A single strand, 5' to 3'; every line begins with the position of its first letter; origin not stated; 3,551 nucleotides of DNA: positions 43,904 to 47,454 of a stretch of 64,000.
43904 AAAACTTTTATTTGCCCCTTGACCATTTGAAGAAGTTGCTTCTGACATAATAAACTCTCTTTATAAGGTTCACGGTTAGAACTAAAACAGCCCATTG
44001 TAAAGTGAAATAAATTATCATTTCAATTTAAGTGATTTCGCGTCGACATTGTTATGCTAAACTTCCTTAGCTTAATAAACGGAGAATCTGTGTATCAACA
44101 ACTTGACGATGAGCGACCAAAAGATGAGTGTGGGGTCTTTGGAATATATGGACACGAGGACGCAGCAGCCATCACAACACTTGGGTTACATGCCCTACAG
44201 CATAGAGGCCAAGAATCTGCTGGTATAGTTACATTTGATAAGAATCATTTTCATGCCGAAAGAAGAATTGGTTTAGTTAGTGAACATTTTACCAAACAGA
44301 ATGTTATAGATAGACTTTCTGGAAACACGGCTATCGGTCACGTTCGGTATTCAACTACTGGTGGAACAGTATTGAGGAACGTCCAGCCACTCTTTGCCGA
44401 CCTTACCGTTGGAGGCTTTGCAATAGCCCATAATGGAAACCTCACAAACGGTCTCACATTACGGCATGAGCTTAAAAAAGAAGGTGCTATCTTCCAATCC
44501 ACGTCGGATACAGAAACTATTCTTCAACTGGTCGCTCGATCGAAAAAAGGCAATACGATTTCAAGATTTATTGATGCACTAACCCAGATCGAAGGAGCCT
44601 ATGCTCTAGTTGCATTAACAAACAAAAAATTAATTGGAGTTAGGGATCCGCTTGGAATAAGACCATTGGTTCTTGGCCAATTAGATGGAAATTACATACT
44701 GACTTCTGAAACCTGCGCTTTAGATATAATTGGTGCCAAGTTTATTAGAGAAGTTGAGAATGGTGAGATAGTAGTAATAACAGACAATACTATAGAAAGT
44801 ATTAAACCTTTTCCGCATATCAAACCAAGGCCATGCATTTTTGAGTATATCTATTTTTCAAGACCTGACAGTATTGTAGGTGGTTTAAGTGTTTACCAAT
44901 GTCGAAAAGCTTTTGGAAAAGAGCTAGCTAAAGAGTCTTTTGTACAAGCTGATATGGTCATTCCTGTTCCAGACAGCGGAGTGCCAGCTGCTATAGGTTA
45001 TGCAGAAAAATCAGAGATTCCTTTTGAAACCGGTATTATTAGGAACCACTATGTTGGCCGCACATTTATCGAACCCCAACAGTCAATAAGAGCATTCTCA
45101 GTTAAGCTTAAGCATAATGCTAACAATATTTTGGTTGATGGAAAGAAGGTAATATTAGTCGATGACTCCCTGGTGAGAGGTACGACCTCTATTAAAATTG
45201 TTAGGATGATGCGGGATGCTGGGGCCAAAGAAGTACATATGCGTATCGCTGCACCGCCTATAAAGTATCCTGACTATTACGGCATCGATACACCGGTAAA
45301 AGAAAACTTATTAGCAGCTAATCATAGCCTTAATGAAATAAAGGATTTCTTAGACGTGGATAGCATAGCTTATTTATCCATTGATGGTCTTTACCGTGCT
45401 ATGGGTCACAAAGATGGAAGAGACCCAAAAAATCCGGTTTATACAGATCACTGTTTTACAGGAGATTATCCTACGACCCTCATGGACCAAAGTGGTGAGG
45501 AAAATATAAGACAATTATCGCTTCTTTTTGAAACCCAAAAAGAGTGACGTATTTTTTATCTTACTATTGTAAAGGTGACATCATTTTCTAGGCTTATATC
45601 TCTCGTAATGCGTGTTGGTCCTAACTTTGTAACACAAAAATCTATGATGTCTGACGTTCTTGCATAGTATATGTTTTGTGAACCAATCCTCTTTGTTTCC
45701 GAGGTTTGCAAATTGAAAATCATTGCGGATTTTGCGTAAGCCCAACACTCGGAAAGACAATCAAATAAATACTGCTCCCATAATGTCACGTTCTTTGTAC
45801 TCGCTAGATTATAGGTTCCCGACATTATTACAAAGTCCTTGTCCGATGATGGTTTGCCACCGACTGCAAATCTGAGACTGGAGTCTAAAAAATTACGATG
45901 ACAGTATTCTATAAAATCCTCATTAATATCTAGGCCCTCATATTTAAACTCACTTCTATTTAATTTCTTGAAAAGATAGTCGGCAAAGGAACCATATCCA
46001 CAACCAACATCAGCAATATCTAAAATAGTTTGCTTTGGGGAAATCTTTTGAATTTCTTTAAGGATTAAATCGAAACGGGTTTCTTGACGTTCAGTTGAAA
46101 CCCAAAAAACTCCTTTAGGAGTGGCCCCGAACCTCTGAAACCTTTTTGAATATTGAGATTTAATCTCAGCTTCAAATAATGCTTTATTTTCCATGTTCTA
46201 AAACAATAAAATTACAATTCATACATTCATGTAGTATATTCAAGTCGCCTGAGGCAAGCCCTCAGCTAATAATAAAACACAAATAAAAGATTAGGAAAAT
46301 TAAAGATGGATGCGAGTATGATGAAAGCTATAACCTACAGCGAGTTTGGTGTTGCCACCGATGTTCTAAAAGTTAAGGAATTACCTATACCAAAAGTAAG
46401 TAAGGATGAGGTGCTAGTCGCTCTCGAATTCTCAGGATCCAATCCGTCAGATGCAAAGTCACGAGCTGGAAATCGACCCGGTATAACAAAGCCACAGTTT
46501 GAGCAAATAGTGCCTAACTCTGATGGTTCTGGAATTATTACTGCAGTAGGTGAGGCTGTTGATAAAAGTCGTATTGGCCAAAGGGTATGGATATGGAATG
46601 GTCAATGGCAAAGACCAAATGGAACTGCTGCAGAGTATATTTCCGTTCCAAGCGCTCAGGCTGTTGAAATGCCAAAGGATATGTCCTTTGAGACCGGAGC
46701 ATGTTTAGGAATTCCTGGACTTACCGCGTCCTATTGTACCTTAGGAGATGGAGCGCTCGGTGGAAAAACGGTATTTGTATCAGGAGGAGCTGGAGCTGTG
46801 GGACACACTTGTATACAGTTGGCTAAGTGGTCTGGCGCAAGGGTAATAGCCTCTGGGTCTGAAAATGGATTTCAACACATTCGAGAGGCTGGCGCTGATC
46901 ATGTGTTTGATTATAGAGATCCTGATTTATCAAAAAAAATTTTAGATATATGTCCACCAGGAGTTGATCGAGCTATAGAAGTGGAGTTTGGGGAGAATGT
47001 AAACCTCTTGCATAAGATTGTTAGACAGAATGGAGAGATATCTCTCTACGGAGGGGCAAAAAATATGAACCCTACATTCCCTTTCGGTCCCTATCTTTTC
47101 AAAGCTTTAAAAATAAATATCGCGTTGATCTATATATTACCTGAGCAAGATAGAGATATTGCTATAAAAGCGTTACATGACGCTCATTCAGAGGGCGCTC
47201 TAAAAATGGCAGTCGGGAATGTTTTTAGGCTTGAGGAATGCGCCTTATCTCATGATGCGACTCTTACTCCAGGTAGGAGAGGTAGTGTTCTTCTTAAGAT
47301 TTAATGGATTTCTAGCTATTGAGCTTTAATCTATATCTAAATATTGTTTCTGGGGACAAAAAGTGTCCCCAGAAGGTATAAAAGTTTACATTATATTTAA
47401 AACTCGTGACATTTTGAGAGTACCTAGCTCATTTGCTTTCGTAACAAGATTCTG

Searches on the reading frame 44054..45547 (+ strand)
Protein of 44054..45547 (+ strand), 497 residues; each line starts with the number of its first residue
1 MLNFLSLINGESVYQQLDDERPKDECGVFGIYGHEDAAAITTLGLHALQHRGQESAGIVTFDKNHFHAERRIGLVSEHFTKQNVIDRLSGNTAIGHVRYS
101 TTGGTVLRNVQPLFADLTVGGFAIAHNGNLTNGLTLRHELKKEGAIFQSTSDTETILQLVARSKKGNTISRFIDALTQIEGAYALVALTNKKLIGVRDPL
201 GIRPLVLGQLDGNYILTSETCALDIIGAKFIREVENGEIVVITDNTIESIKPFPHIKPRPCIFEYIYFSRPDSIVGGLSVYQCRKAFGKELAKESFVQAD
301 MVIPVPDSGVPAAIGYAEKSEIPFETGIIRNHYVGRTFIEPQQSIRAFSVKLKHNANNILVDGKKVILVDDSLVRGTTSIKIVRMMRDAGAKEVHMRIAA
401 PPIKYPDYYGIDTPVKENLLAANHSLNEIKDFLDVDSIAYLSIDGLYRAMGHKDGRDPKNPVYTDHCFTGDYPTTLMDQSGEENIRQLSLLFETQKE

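Call 65: search_protein_families(library=pfam, proteins=[window:44054-45547:+], max_evalue=0.00001)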
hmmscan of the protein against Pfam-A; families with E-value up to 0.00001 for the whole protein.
window:44054-45547:+ (497 aa): 3 families
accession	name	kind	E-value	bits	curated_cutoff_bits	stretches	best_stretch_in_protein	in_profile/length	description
PF13522.11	GATase_6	-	2.7e-19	69.9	27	1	89-219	9-130/130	Glutamine amidotransferase domain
PF13537.11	GATase_7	-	2.7e-19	69.8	25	1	108-223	11-121/123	Glutamine amidotransferase domain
PF00156.33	Pribosyltran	-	2.3e-09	37.2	26.3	1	297-396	28-120/158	Phosphoribosyl transferase domain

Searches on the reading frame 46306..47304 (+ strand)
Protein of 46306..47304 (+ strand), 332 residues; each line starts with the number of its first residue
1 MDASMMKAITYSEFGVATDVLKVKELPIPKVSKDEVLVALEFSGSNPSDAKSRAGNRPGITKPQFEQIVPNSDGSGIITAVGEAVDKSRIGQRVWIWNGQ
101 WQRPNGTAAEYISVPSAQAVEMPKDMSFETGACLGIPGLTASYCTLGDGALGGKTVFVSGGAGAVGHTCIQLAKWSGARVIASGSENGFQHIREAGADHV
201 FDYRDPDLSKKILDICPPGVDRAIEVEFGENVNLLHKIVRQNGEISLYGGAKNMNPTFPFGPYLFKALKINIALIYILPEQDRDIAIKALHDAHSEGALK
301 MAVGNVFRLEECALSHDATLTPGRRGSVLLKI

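Call 65: search_protein_families(library=pfam, proteins=[window:46306-47304:+], max_evalue=0.00001)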
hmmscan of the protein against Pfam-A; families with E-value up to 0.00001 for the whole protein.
window:46306-47304:+ (332 aa): 3 families
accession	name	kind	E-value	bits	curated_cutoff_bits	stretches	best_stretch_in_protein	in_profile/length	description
PF00107.32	ADH_zinc_N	-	2e-16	60.5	31.8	1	164-273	1-112/129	Zinc-binding dehydrogenase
PF08240.17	ADH_N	-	3.7e-12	46.8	23.5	1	33-124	2-104/104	Alcohol dehydrogenase GroES-like domain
PF13602.12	ADH_zinc_N_2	-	2.9e-06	28.7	27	1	196-327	2-131/134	Zinc-binding dehydrogenase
